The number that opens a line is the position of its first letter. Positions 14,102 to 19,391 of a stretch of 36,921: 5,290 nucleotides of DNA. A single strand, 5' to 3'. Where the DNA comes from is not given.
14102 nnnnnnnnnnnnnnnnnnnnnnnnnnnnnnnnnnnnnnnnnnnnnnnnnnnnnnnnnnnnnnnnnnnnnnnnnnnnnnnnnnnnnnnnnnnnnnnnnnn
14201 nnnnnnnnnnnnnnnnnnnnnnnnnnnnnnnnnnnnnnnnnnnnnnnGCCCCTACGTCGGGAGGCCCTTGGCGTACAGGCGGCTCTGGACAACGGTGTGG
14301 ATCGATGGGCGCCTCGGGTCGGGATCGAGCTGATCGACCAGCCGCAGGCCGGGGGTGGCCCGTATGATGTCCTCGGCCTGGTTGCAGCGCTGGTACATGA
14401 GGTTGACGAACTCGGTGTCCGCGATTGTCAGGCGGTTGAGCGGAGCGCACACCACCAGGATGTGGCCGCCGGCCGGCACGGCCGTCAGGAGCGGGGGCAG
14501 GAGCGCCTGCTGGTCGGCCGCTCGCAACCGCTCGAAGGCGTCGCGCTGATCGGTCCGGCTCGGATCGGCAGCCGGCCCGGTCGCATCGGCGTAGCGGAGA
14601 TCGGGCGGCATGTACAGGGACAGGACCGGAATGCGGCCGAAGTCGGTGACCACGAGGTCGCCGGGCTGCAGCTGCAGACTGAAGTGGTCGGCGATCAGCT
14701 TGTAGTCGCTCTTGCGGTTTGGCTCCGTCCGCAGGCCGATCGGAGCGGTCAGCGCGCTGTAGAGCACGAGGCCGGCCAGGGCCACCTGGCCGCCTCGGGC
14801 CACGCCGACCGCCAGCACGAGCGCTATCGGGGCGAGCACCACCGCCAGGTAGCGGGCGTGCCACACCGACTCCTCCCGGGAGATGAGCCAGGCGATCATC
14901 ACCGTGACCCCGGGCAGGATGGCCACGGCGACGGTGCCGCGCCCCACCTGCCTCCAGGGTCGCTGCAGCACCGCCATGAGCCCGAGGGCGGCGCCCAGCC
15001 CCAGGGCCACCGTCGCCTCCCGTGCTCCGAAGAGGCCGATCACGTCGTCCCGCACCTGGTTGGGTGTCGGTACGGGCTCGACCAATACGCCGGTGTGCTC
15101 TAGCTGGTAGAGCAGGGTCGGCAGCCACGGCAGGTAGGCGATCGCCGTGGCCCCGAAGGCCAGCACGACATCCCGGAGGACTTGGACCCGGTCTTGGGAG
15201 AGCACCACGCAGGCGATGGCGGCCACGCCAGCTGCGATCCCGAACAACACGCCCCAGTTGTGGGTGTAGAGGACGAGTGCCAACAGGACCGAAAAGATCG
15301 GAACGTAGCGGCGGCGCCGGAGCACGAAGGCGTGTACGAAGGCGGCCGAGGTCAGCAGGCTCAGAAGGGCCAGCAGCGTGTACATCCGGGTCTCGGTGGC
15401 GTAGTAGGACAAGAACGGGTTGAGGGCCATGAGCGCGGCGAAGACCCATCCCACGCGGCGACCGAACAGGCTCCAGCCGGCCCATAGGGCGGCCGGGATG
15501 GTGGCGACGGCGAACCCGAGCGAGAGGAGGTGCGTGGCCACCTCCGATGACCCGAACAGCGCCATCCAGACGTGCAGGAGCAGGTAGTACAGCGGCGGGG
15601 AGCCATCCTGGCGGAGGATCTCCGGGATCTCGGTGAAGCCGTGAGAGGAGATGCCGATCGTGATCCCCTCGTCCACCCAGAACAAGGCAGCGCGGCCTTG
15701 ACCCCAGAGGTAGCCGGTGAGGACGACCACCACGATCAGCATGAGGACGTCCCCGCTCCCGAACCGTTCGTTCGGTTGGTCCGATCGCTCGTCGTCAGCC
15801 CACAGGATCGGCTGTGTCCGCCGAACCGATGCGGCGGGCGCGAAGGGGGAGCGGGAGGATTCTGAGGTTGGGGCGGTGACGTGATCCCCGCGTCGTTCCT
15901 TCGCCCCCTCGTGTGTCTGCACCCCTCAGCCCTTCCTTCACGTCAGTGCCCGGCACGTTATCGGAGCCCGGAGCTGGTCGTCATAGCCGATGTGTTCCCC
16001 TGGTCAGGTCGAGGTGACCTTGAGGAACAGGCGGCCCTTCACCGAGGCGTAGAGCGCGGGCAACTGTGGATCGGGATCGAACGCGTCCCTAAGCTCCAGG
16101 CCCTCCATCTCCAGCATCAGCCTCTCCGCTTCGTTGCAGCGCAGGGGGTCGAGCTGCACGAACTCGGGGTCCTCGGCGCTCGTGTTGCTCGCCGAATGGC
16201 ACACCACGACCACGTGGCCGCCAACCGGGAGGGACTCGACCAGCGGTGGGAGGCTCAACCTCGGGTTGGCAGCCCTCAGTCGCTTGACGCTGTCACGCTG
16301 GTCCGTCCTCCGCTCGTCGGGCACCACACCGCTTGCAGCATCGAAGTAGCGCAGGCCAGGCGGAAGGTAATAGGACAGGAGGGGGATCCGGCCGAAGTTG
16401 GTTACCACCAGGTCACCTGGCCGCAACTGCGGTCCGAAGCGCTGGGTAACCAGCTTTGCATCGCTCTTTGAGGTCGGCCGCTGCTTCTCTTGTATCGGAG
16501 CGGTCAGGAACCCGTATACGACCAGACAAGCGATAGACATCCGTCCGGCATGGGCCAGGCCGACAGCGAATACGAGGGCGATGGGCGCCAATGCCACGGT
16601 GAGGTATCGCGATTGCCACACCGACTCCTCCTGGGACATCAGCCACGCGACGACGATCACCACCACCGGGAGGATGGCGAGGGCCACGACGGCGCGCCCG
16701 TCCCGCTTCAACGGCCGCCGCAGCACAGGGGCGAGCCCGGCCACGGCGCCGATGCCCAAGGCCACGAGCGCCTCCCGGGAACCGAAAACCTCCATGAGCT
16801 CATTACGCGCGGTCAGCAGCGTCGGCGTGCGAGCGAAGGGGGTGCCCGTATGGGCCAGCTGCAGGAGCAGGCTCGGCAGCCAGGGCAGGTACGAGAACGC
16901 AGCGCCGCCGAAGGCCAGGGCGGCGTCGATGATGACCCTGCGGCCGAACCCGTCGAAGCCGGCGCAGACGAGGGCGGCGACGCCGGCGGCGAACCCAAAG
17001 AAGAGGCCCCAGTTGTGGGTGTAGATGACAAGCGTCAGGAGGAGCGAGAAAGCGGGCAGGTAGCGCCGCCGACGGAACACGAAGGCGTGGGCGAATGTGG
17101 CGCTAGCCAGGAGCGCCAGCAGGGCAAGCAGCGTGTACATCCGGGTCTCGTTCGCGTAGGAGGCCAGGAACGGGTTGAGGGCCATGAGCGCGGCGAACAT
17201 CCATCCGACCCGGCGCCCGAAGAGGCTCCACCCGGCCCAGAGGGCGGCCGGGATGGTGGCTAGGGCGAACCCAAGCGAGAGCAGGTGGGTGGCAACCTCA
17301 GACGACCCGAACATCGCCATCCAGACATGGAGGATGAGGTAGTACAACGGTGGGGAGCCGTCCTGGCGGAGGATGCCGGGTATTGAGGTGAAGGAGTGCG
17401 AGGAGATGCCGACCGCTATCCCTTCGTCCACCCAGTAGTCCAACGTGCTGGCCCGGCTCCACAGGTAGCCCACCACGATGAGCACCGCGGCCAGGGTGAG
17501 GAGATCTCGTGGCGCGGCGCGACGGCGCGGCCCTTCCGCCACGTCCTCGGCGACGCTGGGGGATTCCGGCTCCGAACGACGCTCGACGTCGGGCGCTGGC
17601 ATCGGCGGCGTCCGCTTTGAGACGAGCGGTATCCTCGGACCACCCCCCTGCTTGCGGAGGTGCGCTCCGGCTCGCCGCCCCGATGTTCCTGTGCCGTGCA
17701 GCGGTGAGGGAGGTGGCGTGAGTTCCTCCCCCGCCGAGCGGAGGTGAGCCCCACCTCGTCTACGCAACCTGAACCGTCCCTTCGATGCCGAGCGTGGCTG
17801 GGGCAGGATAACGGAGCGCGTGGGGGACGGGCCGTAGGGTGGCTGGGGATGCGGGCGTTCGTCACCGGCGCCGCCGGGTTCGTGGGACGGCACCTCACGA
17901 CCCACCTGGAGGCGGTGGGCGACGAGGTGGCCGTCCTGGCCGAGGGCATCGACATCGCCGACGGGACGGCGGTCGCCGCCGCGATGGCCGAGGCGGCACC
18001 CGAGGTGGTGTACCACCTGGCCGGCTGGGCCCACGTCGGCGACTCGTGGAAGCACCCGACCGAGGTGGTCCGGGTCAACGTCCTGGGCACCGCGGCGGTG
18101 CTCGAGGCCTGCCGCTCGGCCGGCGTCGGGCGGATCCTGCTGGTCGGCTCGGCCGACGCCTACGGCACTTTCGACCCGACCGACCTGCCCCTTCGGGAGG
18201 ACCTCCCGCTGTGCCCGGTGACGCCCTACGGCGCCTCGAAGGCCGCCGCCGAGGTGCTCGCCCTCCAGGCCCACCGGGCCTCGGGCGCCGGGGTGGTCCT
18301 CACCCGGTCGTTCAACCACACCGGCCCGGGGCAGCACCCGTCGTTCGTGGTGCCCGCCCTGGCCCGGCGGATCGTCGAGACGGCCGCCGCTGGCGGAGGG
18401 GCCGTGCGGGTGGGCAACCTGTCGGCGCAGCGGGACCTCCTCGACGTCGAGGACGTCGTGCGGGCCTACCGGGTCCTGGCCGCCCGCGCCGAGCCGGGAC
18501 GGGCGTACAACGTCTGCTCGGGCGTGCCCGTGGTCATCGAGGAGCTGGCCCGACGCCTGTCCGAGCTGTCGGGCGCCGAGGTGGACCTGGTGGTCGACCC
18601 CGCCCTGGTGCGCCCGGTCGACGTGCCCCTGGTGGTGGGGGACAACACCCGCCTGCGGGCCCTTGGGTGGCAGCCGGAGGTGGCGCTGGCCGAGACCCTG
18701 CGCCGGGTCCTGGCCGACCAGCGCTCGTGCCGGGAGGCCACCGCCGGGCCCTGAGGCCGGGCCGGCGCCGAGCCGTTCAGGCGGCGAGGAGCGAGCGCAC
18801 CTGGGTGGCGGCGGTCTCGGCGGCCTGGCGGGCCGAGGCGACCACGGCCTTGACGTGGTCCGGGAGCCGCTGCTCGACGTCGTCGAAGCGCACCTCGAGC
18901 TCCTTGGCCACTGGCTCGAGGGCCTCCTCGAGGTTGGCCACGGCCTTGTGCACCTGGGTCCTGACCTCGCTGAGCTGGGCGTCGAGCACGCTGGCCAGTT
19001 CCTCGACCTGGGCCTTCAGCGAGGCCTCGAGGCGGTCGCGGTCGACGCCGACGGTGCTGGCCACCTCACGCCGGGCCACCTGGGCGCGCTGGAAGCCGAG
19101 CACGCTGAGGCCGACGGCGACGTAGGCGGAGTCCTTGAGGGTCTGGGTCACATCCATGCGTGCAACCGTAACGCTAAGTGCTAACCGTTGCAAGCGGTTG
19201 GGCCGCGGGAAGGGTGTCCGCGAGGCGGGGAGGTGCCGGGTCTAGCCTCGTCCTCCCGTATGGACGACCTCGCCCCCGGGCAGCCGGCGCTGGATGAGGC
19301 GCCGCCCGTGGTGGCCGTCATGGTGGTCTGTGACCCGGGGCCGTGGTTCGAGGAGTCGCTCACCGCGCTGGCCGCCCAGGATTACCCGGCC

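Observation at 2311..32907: Candidate undescribed wall-polysaccharide pathway: galactofuran core, ABC export, several GT-C decorators and a GDP-D-rhamnose supply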

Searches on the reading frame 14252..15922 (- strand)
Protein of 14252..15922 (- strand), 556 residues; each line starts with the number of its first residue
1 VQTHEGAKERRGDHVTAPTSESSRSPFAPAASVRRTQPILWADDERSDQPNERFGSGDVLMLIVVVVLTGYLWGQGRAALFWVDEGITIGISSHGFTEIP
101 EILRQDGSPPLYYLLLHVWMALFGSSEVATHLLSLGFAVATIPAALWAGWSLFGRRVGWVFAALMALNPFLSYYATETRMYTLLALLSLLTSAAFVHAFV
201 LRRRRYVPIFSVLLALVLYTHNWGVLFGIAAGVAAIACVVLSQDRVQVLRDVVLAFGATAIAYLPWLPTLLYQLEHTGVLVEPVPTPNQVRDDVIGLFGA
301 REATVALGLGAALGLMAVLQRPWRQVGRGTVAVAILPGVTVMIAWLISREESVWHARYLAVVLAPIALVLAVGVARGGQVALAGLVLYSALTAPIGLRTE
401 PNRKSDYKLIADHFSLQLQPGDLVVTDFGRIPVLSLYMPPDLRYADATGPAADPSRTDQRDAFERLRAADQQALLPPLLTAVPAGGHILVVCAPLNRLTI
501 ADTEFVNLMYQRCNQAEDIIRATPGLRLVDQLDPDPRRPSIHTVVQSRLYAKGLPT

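Call 6: search_protein_families(library=pfam, proteins=[window:14252-15922:-], max_evalue=0.01)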
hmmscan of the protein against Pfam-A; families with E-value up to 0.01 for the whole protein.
window:14252-15922:- (556 aa): 1 family
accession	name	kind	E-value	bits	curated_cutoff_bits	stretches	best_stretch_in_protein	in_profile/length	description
PF13231.12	PMT_2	-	0.00015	22.5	26.1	1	109-268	3-156/160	Dolichyl-phosphate-mannose-protein mannosyltransferase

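Call 8: search_protein_families(library=ncbifam, proteins=[window:14252-15922:-], max_evalue=0.001)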
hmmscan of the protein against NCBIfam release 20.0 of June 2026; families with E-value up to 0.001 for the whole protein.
window:14252-15922:- (556 aa): 1 family
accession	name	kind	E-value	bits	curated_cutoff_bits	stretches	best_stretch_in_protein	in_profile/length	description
NF052499.1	MnslTaseMT1671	equivalog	2.2e-08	33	900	1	56-452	23-427/523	mannosyltransferase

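Call 76: search_solved_structures(query=window:14252-15922:-, max_evalue=1)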
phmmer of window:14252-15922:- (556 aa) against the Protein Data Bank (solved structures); distinct sequences matched with E-value up to 1: 3.
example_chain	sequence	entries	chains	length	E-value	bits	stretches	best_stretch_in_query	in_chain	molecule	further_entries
7qou_B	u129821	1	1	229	0.6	11.9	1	217-282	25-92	Nitrile hydratase subunit beta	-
2dpp_B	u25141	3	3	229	0.6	11.9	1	217-282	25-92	Nitrile hydratase beta subunit | Nitrile hydratase subunit beta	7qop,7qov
7qom_B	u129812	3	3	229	0.61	11.8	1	217-282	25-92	Nitrile hydratase subunit beta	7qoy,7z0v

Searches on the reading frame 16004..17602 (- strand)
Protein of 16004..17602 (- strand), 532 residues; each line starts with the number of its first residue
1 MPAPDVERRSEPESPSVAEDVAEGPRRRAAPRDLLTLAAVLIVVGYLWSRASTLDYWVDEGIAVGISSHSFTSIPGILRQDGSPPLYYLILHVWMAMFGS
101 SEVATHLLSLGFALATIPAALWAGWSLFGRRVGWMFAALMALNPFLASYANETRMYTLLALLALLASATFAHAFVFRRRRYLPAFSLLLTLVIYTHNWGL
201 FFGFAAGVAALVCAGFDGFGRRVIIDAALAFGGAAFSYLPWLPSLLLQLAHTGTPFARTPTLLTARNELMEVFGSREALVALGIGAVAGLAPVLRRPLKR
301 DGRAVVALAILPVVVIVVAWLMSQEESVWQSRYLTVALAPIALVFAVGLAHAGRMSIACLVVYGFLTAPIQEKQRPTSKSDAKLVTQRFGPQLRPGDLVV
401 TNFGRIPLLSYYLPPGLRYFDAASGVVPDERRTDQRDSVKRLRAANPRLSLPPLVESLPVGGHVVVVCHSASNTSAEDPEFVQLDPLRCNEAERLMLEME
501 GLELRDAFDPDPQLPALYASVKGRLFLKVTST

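Call 8: search_protein_families(library=ncbifam, proteins=[window:16004-17602:-], max_evalue=0.001)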
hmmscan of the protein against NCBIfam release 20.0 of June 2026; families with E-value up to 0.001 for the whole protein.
window:16004-17602:- (532 aa): 1 family
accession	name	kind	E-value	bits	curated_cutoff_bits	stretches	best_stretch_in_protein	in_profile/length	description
NF052499.1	MnslTaseMT1671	equivalog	1.4e-05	23.7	900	1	17-194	14-189/523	mannosyltransferase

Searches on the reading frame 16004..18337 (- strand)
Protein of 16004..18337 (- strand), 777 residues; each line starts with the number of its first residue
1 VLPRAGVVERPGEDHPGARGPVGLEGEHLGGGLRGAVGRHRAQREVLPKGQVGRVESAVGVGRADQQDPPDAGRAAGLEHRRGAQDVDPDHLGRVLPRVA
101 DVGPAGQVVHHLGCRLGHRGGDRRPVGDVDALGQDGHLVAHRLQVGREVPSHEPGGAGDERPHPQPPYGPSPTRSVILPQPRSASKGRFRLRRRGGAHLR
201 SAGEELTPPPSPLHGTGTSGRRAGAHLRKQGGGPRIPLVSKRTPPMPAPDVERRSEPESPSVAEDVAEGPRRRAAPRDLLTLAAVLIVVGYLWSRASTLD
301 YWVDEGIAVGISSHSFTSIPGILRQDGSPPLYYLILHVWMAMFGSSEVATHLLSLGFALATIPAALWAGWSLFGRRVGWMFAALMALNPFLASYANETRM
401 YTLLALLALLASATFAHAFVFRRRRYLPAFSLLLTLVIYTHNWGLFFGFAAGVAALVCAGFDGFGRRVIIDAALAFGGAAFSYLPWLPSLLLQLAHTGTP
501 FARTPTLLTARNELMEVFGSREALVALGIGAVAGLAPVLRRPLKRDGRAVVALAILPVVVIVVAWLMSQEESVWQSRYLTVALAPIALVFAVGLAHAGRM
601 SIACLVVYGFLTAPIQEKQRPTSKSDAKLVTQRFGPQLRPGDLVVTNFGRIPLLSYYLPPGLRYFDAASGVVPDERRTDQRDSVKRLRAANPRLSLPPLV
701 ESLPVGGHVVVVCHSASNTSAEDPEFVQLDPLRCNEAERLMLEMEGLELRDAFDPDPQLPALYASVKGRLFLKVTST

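Call 6: search_protein_families(library=pfam, proteins=[window:16004-18337:-], max_evalue=0.01)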
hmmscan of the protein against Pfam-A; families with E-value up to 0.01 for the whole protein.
window:16004-18337:- (777 aa): 1 family
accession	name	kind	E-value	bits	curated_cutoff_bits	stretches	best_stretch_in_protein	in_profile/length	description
PF13231.12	PMT_2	-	0.0068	17.1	26.1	1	329-482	3-155/160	Dolichyl-phosphate-mannose-protein mannosyltransferase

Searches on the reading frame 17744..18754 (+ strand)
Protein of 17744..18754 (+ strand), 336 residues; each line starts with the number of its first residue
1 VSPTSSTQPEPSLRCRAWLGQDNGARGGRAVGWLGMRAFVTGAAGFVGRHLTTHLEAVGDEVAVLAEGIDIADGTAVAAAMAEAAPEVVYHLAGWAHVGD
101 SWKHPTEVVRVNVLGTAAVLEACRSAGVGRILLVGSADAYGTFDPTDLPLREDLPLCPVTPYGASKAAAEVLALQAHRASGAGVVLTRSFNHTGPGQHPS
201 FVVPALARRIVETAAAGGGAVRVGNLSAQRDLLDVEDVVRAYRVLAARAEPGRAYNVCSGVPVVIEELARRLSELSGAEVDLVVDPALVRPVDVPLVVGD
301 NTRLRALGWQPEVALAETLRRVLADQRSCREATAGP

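Call 6: search_protein_families(library=pfam, proteins=[window:17744-18754:+], max_evalue=0.01)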
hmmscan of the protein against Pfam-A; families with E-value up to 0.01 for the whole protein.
window:17744-18754:+ (336 aa): 7 families
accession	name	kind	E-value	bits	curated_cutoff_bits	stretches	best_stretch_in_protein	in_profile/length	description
PF16363.11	GDP_Man_Dehyd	-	1.4e-53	182.9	27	1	69-321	59-331/332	GDP-mannose 4,6 dehydratase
PF01370.27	Epimerase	-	4.2e-51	174.1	20.9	1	39-258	2-240/240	NAD dependent epimerase/dehydratase family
PF04321.23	RmlD_sub_bind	-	1.5e-16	60.8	27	1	36-177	1-140/287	RmlD substrate binding domain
PF01073.25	3Beta_HSD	-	1.4e-14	54.2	22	1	69-249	52-231/280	3-beta hydroxysteroid dehydrogenase/isomerase family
PF02719.21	Polysacc_synt_2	-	4.8e-14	52.7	20.2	1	70-280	62-251/293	Polysaccharide biosynthesis protein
PF07993.18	NAD_binding_4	-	5.4e-07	29.4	20.1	1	87-189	90-204/258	Male sterility protein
PF13460.12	NAD_binding_10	-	1.7e-05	25.2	27.2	1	42-145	1-107/184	NAD(P)H-binding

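Call 8: search_protein_families(library=ncbifam, proteins=[window:17744-18754:+], max_evalue=0.001)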
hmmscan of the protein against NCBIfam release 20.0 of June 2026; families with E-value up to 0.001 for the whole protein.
window:17744-18754:+ (336 aa): 26 families (the best 25 are shown)
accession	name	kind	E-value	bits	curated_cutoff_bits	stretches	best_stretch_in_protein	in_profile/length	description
TIGR04180.1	EDH_00030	hypoth_equivalog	7.4e-40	136.9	475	1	70-313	57-296/297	NAD-dependent 4,6-dehydratase LegB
TIGR01181.1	dTDP_gluc_dehyt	equivalog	1.1e-34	119.9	365.1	1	54-322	42-307/321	dTDP-glucose 4,6-dehydratase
TIGR01179.1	galE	equivalog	1.2e-30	106.5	262.3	1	70-324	55-323/332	UDP-glucose 4-epimerase GalE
NF047922.1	GDPFucSynFcl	equivalog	2.3e-23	83.1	500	1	36-322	3-297/308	GDP-L-fucose synthase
TIGR01472.1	gmd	equivalog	2.5e-22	79.6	415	1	70-324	62-336/342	GDP-mannose 4,6-dehydratase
NF007582.0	PRK10217.1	equivalog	1.3e-20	73.9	698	1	59-259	48-253/355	dTDP-glucose 4,6-dehydratase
TIGR02622.1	CDP_4_6_dhtase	equivalog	1.4e-20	73.8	278.45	1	70-180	62-171/352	CDP-glucose 4,6-dehydratase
NF007490.0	PRK10084.1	subfamily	1.7e-16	60.1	649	2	151-258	156-259/361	dTDP-glucose 4,6-dehydratase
NF007956.0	PRK10675.1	subfamily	2.2e-15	56.7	394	1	53-200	42-186/338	UDP-glucose 4-epimerase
TIGR01214.1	rmlD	equivalog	9.1e-15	54.5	224.05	1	39-178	3-140/285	dTDP-4-dehydrorhamnose reductase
TIGR03466.1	HpnA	hypoth_equivalog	1.9e-13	50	367.65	1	36-314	1-281/327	hopanoid-associated sugar epimerase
NF042422.1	oxyalk_red_OleD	equivalog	2.1e-13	50.4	580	1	36-278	1-252/329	2-alkyl-3-oxoalkanoate reductase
NF043036.1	ErythonDh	equivalog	5.2e-13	48.9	325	1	63-321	53-315/321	D-erythronate dehydrogenase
NF042423.1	oxyalk_red_Shew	equivalog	3.2e-12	46.1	580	1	37-241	10-216/331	2-alkyl-3-oxoalkanoate reductase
TIGR01746.1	Thioester-redct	subfamily_domain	7.2e-12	45.2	213.35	1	107-282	107-286/371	thioester reductase domain-containing protein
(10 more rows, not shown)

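Call 18: search_solved_structures(query=window:17744-18754:+, max_evalue=1e-10)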
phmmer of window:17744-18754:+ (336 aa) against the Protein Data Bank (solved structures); distinct sequences matched with E-value up to 1e-10: 89 (the best 60 are shown).
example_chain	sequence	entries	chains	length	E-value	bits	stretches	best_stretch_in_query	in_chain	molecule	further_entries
2pk3_A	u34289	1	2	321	1.1e-57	199.2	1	35-327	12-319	GDP-6-deoxy-D-lyxo-4-hexulose reductase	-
6x3b_A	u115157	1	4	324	5.9e-57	196.9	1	32-328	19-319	GDP-6-deoxy-D-mannose reductase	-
4lw8_A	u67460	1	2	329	3.2e-36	128.7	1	33-328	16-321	Putative epimerase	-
8shh_A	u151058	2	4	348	4.2e-27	98.7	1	28-329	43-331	dTDP-glucose 4,6-dehydratase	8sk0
1r66_A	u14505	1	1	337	1.3e-26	97.1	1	85-324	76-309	TDP-glucose-4,6-dehydratase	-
1r6d_A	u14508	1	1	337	2.2e-26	96.4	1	85-324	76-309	TDP-glucose-4,6-dehydratase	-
6kv9_A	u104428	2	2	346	7e-26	94.7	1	88-287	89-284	MoeE5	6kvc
1rpn_A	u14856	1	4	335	1.2e-24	90.7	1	54-327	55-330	GDP-mannose 4,6-dehydratase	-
6wjb_A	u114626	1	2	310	6.1e-24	88.3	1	37-321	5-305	NAD-dependent epimerase/dehydratase family protein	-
6wj9_A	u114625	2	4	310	6.3e-23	85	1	37-321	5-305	NAD-dependent epimerase/dehydratase family protein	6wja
3vps_A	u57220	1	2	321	1.8e-22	83.5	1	35-277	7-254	NAD-dependent epimerase/dehydratase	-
1db3_A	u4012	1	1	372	7.1e-22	81.6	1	70-269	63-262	GDP-MANNOSE 4,6-DEHYDRATASE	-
7ys8_A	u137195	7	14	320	1.2e-21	80.8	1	52-323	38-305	UDP-glucose 4-epimerase | UDP-glucose 4-epimerase along with EC 5.1.3.2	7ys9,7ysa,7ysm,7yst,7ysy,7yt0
2p5u_A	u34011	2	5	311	1.8e-21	80.2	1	36-322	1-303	UDP-glucose 4-epimerase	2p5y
7us5_A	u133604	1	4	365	7.1e-21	78.3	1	70-325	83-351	GDP-D-GLYCERO-D-MANNO-HEPTOSE 4,6-DEHYDRATASE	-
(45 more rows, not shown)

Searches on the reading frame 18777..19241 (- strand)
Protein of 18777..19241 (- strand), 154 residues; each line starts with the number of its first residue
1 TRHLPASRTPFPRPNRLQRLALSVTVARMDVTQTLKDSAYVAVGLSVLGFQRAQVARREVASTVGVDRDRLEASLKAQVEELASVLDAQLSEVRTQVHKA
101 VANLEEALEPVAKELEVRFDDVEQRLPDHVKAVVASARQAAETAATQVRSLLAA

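Call 6: search_protein_families(library=pfam, proteins=[window:18777-19241:-], max_evalue=0.01)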
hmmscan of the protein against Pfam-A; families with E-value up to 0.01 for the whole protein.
window:18777-19241:- (154 aa): 3 families
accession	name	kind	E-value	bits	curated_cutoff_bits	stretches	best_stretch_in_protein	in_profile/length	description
PF01442.23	Apolipoprotein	-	2.2e-08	34.4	90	1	51-153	19-120/190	Apolipoprotein A1/A4/E domain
PF04513.17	Baculo_PEP_C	-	0.00039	20.9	38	1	76-145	33-91/140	Baculovirus polyhedron envelope protein, PEP, C terminus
PF07464.16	ApoLp-III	-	0.0051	17.4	36.3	1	68-134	20-86/146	Apolipophorin-III precursor (apoLp-III)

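Call 72: search_protein_families(library=ncbifam, proteins=[window:18777-19241:-], max_evalue=0.0001)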
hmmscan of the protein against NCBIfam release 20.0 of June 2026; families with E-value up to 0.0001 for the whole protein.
window:18777-19241:- (154 aa): 0 families
